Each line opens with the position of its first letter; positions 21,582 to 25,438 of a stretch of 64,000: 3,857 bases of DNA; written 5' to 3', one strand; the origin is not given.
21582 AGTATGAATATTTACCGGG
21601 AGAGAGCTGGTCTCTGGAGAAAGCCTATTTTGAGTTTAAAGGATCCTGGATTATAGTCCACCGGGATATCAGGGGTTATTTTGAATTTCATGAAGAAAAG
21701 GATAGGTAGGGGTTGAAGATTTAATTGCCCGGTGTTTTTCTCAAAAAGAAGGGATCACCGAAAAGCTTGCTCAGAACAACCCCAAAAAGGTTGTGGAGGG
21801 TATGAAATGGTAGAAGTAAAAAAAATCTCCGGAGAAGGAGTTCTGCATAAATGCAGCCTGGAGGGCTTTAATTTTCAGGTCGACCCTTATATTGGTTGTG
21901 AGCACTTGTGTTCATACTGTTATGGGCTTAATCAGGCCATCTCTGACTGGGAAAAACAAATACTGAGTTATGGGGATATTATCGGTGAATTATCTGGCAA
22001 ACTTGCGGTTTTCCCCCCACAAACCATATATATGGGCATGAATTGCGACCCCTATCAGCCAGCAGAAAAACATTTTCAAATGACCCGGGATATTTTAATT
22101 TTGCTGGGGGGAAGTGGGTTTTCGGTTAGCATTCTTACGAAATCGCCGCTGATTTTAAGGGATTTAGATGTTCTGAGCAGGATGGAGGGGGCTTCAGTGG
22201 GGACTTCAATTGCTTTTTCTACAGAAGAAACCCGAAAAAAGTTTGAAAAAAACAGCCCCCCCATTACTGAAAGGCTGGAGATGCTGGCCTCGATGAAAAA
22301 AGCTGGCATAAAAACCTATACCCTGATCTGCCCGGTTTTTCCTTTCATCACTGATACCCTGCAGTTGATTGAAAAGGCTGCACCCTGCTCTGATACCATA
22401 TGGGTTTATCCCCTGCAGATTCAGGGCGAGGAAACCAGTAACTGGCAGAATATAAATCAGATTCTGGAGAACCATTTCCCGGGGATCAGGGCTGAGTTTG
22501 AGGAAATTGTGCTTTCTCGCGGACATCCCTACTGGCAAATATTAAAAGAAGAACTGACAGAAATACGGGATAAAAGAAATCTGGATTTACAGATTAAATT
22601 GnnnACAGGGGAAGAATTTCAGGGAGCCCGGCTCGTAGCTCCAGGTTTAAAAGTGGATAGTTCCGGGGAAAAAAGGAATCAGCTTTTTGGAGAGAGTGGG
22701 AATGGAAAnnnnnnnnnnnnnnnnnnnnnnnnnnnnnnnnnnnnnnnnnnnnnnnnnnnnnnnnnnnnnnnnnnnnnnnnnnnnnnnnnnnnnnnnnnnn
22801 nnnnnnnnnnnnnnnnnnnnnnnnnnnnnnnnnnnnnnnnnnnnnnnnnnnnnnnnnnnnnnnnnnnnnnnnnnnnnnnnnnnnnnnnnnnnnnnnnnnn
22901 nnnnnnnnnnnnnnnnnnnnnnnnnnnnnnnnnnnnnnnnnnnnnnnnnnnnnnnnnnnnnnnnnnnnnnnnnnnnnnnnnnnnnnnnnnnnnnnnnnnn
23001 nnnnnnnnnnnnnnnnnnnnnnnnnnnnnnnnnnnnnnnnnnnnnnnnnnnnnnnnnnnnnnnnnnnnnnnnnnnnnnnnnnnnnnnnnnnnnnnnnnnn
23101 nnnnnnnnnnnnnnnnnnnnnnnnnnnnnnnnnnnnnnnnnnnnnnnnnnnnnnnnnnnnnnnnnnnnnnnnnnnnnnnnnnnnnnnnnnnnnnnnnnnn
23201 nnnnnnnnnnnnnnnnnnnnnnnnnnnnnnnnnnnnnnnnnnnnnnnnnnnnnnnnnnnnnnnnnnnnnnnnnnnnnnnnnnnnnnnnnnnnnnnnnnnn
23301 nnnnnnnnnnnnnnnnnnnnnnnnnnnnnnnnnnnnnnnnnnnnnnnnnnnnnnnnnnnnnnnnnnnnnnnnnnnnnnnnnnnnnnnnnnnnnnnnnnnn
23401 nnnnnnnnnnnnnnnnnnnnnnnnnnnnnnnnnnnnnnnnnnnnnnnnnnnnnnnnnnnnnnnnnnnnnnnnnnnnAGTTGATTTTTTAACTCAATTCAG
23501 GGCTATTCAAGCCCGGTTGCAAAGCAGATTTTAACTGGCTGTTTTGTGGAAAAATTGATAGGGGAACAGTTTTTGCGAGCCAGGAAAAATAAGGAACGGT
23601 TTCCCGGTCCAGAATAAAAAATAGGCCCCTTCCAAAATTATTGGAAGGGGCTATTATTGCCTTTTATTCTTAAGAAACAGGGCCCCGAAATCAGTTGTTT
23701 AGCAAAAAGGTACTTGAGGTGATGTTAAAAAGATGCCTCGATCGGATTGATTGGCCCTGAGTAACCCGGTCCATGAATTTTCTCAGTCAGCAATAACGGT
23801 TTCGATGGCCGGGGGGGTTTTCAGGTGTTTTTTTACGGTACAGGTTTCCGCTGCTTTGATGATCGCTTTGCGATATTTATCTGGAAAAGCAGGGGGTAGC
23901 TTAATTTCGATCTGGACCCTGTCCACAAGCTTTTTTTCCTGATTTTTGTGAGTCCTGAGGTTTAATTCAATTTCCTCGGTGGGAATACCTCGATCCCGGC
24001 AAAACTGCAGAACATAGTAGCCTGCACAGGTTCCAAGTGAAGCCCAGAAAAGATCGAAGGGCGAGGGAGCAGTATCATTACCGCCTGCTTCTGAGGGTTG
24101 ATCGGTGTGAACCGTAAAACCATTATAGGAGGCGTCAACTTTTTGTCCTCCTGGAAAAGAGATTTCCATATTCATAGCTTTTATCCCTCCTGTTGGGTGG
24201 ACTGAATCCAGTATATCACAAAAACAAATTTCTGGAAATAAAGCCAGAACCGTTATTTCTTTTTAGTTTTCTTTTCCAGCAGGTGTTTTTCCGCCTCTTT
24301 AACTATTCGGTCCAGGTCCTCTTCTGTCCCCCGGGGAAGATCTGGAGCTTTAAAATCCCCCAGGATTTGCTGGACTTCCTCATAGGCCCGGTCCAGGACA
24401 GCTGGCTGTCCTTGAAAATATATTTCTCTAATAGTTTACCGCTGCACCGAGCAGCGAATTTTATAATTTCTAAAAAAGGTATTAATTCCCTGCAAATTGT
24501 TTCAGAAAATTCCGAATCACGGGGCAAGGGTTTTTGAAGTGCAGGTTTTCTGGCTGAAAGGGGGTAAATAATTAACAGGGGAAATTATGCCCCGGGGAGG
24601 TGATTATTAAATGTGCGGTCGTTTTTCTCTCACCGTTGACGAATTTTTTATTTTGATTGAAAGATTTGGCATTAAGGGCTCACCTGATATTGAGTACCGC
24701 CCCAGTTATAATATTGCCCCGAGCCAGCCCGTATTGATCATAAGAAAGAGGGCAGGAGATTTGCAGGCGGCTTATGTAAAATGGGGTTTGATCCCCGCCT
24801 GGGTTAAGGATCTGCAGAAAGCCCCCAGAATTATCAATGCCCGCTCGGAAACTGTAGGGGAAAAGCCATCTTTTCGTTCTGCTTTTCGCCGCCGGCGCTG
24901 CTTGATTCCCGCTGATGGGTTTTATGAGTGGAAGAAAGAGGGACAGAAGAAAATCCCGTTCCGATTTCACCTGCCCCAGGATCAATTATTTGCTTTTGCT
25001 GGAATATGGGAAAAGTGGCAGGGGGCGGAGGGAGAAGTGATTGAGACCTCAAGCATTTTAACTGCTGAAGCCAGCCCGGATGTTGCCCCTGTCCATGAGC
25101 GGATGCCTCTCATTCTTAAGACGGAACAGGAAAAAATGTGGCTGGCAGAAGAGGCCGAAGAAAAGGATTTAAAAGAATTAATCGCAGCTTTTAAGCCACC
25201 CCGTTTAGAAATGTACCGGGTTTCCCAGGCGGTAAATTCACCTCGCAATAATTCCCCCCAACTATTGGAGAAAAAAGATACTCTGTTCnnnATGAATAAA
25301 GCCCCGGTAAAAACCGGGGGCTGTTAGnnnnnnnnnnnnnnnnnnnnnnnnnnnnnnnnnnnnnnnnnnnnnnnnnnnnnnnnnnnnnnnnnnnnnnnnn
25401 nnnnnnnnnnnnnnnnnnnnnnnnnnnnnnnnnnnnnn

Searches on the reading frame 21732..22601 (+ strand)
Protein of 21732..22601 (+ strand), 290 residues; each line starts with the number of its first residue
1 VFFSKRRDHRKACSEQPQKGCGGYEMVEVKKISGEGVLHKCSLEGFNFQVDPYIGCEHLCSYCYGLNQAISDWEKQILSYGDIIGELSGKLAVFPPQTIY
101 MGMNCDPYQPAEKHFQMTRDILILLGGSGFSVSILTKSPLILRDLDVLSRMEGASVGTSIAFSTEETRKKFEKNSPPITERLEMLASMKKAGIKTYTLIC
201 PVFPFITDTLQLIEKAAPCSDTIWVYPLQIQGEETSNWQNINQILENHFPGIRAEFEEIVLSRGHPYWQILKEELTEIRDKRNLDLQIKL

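Call 49: search_protein_families(library=pfam, proteins=[window:21732-22601:+], max_evalue=0.00001)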
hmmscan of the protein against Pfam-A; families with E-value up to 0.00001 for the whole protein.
window:21732-22601:+ (290 aa): 1 family
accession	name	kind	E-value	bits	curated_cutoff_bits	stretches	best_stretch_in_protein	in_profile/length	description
PF04055.27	Radical_SAM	-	4.8e-09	37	29.5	1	53-208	4-156/166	Radical SAM superfamily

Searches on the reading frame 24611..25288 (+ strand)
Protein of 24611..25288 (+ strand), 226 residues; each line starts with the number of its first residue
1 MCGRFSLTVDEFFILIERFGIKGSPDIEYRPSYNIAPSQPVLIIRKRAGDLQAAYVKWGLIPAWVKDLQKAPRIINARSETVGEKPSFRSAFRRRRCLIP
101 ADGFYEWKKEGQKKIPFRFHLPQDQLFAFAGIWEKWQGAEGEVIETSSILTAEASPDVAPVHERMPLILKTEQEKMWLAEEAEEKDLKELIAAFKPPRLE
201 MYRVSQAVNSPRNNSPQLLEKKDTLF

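Call 50: search_protein_families(library=pfam, proteins=[window:24611-25288:+], max_evalue=0.00001)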
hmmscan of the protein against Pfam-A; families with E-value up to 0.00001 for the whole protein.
window:24611-25288:+ (226 aa): 1 family
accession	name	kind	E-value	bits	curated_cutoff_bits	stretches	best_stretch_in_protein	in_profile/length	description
PF02586.19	SRAP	-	2.3e-73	246.7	27.1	1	1-211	1-214/214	SOS response associated peptidase (SRAP)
